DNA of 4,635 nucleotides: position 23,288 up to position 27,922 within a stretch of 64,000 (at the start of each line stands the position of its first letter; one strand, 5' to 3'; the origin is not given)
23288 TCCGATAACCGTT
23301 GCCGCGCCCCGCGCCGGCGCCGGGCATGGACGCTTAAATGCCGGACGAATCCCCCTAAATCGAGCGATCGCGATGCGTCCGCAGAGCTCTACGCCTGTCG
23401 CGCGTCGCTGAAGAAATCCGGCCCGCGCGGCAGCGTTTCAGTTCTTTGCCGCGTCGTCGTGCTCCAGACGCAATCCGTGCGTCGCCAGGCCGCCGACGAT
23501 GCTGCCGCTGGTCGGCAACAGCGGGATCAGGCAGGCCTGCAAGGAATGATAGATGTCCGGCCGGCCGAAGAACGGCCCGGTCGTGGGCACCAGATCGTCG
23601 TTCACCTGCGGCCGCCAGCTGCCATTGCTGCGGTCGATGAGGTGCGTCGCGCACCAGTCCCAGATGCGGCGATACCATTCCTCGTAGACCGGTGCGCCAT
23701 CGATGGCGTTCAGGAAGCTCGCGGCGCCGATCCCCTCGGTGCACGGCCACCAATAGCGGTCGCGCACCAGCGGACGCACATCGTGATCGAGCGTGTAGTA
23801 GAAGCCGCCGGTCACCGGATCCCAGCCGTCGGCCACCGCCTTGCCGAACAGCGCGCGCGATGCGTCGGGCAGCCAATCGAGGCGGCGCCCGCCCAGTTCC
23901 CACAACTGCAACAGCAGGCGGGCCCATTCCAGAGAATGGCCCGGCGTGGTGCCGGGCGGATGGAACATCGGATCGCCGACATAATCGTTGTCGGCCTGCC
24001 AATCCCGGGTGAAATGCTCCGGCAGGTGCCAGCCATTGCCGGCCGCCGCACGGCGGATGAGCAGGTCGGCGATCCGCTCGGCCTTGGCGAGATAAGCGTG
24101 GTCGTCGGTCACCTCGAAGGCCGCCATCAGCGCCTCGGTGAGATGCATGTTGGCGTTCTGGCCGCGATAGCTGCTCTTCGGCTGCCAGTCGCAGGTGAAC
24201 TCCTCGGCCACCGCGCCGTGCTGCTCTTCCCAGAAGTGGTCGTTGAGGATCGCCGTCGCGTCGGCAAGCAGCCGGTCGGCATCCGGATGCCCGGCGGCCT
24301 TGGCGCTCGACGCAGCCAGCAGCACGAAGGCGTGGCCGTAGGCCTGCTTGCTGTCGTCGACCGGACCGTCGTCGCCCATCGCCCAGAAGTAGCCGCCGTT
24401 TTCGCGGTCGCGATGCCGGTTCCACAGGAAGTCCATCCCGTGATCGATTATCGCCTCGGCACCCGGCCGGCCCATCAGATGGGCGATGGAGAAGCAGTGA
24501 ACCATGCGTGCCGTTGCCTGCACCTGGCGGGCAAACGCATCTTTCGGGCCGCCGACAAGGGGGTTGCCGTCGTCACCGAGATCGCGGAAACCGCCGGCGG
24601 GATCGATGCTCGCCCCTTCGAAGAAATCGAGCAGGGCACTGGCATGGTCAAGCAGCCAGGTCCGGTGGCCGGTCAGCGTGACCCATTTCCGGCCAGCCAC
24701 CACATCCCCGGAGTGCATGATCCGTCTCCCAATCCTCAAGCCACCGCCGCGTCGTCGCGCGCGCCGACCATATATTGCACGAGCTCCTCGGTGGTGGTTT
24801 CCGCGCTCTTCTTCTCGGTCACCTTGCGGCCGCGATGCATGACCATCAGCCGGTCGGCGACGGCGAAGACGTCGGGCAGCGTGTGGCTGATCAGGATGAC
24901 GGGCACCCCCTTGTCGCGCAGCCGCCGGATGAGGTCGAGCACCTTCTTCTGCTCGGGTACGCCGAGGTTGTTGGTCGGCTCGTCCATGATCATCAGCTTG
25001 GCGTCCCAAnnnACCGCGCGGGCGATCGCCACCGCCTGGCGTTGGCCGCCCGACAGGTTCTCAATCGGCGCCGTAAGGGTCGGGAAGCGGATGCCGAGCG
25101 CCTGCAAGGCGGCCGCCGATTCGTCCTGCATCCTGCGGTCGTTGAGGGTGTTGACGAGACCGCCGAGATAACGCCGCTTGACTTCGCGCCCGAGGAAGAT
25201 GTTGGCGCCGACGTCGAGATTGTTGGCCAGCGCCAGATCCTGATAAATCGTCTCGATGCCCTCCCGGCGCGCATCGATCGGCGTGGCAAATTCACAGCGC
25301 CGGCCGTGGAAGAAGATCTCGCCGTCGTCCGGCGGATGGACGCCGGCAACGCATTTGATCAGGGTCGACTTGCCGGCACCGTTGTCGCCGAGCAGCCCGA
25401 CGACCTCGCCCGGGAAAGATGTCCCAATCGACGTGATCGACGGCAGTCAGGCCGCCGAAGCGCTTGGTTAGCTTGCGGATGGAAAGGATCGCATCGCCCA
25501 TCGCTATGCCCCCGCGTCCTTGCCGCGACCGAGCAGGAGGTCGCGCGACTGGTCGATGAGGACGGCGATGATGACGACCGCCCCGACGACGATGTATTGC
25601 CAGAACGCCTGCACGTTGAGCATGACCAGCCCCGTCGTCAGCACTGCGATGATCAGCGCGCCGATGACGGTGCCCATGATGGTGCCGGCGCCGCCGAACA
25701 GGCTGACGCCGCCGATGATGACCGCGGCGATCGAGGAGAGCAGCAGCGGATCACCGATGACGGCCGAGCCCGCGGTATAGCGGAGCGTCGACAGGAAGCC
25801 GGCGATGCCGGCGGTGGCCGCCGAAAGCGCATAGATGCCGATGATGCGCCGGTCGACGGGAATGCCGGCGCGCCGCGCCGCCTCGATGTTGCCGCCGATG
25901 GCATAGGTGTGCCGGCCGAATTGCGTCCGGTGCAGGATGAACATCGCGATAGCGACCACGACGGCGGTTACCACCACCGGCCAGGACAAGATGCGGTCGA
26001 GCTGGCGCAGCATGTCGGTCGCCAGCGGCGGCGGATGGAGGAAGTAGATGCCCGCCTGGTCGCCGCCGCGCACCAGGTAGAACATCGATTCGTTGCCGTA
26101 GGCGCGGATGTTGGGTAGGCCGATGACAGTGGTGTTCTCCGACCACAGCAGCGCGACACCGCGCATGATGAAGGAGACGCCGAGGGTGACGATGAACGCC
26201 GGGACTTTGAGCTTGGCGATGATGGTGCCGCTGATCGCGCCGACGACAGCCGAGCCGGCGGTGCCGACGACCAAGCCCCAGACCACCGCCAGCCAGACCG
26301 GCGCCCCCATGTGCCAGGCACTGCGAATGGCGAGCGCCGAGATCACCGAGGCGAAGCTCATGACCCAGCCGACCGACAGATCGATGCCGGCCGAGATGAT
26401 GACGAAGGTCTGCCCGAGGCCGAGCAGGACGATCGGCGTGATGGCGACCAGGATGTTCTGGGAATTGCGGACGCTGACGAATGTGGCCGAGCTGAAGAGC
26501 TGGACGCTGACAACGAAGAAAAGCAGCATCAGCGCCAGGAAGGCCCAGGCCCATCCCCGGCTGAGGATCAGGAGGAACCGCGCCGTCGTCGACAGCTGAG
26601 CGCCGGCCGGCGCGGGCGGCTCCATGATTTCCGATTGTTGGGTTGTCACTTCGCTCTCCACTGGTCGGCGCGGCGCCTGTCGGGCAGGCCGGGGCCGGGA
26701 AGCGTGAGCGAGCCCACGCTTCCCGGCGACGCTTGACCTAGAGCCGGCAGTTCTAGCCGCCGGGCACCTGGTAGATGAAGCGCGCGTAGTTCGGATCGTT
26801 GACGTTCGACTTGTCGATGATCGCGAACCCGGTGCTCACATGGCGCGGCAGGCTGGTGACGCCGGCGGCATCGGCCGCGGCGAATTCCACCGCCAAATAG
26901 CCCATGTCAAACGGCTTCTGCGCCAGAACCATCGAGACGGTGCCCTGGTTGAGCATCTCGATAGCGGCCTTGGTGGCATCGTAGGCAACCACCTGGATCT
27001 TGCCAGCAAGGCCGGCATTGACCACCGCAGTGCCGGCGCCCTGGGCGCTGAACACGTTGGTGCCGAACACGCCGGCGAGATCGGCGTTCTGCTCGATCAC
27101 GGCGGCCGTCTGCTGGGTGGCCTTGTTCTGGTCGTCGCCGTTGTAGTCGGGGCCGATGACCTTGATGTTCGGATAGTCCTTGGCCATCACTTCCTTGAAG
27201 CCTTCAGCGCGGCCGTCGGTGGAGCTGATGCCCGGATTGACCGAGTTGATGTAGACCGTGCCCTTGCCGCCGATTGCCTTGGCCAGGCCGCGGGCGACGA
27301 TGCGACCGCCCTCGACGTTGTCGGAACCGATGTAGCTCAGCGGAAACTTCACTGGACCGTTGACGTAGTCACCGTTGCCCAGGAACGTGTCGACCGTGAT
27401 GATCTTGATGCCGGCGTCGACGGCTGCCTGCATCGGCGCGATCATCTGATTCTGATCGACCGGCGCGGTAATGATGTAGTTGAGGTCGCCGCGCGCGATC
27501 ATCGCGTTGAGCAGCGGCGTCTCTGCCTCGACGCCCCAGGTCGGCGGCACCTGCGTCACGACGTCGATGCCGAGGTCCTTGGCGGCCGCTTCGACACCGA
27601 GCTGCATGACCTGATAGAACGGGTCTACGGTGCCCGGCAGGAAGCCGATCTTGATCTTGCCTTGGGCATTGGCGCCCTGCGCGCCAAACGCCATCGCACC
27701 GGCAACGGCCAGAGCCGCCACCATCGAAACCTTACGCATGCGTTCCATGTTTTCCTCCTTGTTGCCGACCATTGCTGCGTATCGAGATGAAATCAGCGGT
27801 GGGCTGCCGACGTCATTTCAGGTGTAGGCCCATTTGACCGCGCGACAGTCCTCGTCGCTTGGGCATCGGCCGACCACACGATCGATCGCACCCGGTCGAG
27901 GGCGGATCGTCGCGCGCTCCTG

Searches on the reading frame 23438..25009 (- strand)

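Call 46: search_protein_families(library=pfam, proteins=[window:23438-25009:-])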
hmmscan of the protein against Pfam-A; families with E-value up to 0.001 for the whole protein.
window:23438-25009:- (523 aa): 1 family
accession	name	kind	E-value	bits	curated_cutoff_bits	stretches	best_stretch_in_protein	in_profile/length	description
PF07221.17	GlcNAc_2-epim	-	2.3e-117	392.5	23.4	1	139-492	1-347/347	N-acylglucosamine 2-epimerase (GlcNAc 2-epimerase)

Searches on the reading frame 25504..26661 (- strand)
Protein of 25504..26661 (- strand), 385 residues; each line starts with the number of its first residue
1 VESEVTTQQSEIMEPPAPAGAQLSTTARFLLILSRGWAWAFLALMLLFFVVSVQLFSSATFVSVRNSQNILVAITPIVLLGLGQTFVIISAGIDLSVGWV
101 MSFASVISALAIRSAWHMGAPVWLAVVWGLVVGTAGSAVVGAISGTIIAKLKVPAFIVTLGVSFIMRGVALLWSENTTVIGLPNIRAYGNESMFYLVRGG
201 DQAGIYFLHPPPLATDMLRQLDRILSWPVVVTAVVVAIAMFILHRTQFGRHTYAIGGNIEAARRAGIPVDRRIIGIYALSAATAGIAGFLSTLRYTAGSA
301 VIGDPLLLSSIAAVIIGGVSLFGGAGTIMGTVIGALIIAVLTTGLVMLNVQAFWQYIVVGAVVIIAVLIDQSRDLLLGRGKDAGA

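Call 46: search_protein_families(library=pfam, proteins=[window:25504-26661:-])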
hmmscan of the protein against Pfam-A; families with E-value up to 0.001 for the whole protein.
window:25504-26661:- (385 aa): 1 family
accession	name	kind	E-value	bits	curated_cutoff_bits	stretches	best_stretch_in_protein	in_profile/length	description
PF02653.21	BPD_transp_2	-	3.2e-41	141.7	26.8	1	69-367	4-269/269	Branched-chain amino acid transport system / permease component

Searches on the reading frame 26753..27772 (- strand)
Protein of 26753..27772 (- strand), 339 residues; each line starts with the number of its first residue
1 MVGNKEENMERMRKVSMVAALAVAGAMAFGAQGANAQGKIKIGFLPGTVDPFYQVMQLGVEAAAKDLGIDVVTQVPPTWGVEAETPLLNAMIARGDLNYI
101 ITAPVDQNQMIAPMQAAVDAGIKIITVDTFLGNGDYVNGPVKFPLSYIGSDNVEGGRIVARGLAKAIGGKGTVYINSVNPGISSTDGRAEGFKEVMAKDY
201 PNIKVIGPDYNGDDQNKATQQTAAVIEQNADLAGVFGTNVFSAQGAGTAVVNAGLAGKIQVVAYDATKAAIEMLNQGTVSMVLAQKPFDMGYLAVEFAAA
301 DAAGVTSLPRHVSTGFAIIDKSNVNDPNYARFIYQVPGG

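Call 4: search_protein_families(library=pfam, proteins=[window:26753-27772:-])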
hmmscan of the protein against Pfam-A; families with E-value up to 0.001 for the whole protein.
window:26753-27772:- (339 aa): 1 family
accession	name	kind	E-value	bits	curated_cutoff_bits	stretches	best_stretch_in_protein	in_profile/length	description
PF13407.12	Peripla_BP_4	-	2.7e-52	178.3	35.1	1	45-302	5-254/258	Periplasmic binding protein domain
